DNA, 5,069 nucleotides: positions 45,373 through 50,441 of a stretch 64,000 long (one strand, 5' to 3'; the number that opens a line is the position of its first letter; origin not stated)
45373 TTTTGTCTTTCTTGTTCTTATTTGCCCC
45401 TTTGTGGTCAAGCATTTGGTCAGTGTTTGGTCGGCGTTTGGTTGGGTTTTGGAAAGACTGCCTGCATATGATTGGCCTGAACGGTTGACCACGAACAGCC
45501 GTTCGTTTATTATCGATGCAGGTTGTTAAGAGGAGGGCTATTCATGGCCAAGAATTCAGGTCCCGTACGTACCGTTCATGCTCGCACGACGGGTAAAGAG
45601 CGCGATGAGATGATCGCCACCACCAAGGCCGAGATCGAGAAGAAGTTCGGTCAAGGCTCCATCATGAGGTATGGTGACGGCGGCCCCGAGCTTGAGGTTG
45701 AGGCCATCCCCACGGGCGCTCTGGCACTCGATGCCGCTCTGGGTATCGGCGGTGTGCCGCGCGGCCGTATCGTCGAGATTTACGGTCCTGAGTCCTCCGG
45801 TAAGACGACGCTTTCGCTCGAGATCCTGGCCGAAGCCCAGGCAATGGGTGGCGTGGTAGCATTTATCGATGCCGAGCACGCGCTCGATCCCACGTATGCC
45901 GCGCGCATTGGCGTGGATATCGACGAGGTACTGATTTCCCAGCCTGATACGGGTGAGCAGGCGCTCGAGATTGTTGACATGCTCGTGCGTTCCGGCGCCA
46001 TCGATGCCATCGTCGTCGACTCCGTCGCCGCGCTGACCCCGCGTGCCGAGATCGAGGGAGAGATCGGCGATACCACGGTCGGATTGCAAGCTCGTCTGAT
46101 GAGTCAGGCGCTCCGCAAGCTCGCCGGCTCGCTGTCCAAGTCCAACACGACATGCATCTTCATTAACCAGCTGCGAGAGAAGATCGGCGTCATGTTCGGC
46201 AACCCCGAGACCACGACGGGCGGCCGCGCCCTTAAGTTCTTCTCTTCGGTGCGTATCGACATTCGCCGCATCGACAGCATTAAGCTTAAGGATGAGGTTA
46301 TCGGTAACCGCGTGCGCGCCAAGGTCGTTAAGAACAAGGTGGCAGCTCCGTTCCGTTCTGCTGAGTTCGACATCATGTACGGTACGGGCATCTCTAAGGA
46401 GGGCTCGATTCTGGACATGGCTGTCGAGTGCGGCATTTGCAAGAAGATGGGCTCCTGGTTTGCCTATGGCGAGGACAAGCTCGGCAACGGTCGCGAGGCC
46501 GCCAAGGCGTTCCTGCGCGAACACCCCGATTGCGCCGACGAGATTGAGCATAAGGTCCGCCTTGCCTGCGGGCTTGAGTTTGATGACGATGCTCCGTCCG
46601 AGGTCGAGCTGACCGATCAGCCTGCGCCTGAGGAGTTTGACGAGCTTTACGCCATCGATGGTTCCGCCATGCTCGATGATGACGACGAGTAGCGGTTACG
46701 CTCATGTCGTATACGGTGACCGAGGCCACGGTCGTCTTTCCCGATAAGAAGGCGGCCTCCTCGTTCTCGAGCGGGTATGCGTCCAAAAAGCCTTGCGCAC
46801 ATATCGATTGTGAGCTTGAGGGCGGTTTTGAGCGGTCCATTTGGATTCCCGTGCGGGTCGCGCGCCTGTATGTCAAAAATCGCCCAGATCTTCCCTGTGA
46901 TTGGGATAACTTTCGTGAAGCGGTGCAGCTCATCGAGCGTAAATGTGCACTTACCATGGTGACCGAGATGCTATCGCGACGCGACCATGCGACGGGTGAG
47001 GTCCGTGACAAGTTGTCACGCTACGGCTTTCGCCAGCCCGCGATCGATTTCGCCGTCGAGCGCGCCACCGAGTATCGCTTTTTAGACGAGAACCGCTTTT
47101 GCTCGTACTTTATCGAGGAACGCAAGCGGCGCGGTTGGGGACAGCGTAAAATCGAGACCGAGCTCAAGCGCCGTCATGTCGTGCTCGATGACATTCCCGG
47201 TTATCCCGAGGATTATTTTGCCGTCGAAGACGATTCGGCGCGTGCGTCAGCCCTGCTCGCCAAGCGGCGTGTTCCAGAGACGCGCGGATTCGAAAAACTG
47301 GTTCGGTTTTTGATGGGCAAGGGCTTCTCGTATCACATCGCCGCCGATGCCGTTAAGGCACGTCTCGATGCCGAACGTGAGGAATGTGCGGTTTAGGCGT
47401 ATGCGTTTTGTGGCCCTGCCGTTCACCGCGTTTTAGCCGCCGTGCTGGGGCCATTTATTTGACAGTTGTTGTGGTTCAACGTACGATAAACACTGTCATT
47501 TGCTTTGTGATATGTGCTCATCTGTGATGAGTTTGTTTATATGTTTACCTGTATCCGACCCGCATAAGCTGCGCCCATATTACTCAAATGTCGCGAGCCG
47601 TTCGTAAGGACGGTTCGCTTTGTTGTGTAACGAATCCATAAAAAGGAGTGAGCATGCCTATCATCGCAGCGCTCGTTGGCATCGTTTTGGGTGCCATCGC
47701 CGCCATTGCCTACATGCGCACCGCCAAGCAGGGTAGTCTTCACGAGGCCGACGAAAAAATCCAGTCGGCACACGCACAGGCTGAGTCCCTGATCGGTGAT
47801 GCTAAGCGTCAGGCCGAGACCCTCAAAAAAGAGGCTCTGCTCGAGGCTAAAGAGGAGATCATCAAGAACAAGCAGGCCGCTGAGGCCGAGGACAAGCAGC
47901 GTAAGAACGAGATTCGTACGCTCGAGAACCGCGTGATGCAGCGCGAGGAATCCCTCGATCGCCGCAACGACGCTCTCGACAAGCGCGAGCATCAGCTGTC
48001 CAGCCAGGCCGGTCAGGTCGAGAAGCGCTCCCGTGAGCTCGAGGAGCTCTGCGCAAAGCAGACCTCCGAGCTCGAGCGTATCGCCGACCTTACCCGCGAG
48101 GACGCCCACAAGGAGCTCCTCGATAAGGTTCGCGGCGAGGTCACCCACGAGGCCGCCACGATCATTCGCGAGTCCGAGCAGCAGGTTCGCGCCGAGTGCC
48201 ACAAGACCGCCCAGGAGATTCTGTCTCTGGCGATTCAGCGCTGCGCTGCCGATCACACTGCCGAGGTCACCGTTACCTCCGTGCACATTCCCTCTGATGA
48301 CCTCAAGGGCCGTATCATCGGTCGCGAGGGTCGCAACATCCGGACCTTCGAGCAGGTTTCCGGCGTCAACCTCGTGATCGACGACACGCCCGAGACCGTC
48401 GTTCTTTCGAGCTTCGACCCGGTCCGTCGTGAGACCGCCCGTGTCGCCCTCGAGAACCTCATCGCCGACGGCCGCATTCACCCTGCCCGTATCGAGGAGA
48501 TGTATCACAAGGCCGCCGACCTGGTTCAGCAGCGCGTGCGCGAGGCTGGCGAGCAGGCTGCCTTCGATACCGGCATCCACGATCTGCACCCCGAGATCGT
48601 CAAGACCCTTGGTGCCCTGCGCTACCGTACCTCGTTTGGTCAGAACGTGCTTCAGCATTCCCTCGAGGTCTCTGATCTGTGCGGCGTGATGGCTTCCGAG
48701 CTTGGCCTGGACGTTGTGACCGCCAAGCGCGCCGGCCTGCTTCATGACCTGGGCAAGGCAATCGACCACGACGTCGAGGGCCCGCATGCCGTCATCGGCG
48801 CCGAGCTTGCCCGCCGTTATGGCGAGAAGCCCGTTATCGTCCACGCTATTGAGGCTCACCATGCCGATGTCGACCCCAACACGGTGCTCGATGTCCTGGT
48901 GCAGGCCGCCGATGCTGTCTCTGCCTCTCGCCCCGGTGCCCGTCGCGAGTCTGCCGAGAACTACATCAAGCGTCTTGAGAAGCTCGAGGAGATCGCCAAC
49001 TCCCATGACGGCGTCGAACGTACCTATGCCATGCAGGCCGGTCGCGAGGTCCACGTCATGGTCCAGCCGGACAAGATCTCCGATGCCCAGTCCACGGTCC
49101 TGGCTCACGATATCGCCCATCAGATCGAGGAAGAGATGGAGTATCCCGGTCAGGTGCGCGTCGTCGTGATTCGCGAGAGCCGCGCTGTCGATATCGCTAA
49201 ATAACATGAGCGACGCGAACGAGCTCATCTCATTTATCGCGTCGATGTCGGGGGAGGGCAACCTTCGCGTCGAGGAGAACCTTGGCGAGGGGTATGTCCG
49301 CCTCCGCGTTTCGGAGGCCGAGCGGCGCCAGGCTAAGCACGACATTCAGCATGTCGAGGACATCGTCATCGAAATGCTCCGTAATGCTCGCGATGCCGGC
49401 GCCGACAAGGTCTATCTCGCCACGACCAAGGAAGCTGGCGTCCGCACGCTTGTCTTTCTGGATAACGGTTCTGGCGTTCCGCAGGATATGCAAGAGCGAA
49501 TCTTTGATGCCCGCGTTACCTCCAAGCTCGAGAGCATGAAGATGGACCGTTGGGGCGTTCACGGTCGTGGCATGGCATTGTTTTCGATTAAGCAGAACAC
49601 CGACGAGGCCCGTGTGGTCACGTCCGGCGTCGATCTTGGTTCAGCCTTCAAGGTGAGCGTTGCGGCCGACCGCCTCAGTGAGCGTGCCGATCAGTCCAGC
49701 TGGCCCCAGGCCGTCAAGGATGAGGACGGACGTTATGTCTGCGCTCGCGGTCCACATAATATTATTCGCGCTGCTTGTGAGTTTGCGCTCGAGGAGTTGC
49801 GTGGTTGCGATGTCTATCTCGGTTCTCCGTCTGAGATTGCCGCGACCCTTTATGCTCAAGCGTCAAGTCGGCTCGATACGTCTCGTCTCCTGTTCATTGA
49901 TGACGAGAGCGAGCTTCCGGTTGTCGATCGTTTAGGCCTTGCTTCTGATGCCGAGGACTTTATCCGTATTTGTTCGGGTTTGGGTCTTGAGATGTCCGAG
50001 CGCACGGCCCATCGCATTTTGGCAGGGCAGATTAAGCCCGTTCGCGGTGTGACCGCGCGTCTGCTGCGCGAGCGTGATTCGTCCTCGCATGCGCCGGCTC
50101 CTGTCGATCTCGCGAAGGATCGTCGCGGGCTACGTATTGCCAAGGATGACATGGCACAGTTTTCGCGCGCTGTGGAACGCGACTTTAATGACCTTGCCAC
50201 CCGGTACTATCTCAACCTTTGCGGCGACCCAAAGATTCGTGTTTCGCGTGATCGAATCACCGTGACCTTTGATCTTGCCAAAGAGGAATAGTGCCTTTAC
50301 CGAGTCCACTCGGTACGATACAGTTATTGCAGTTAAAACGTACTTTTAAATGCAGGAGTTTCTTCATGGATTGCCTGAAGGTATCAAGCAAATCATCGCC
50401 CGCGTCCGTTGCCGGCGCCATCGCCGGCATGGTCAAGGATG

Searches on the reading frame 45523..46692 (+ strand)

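Call 42: search_protein_families(library=pfam, proteins=[window:45523-46692:+], max_evalue=0.00001)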
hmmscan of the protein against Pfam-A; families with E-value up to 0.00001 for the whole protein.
window:45523-46692:+ (389 aa): 4 families
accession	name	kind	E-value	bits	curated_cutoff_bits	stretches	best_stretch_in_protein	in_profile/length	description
PF00154.27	RecA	-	3.8e-135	449.8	27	1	31-291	3-262/262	recA bacterial DNA recombination protein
PF21096.2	RecA_C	-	1.7e-22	79.7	27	1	294-348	1-55/57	RecA C-terminal domain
PF06745.19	ATPase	-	4e-08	33.3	26.6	1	62-219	1-166/231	KaiC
PF08423.17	Rad51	-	3.2e-07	30.3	22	1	59-249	5-211/244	Rad51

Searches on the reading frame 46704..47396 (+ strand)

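Call 43: search_protein_families(library=pfam, proteins=[window:46704-47396:+], max_evalue=0.00001)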
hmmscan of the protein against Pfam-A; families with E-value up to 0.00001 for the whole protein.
window:46704-47396:+ (230 aa): 2 families
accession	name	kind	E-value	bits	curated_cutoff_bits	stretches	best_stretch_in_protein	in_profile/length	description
PF21982.2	RecX_HTH1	-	2.1e-07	31.3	26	1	89-120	8-39/40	RecX, first three-helix domain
PF02631.22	RecX_HTH2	-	2.8e-06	27.9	26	1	128-159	1-33/42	RecX, second three-helix domain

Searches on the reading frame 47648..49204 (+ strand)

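Call 43: search_protein_families(library=pfam, proteins=[window:47648-49204:+], max_evalue=0.00001)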
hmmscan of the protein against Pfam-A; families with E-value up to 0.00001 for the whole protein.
window:47648-49204:+ (518 aa): 3 families
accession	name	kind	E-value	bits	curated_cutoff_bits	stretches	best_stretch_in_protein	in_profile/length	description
PF12072.13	RNase_Y_N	-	1.7e-54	184.7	32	1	5-203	3-201/201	RNase Y N-terminal region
PF01966.28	HD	-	4.6e-18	66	22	1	334-426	1-115/116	HD domain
PF00013.35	KH_1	-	4.9e-08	33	21.5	1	210-268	2-64/66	KH domain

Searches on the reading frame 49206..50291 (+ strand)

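Call 43: search_protein_families(library=pfam, proteins=[window:49206-50291:+], max_evalue=0.00001)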
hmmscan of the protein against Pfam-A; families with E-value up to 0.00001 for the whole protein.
window:49206-50291:+ (361 aa): 2 families
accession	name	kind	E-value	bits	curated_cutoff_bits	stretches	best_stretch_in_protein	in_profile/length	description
PF13589.12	HATPase_c_3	-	1.1e-07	32.3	25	1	50-129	3-83/137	Histidine kinase-, DNA gyrase B-, and HSP90-like ATPase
PF02518.31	HATPase_c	-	4.9e-07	30.6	26.4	1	46-130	2-82/111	Histidine kinase-, DNA gyrase B-, and HSP90-like ATPase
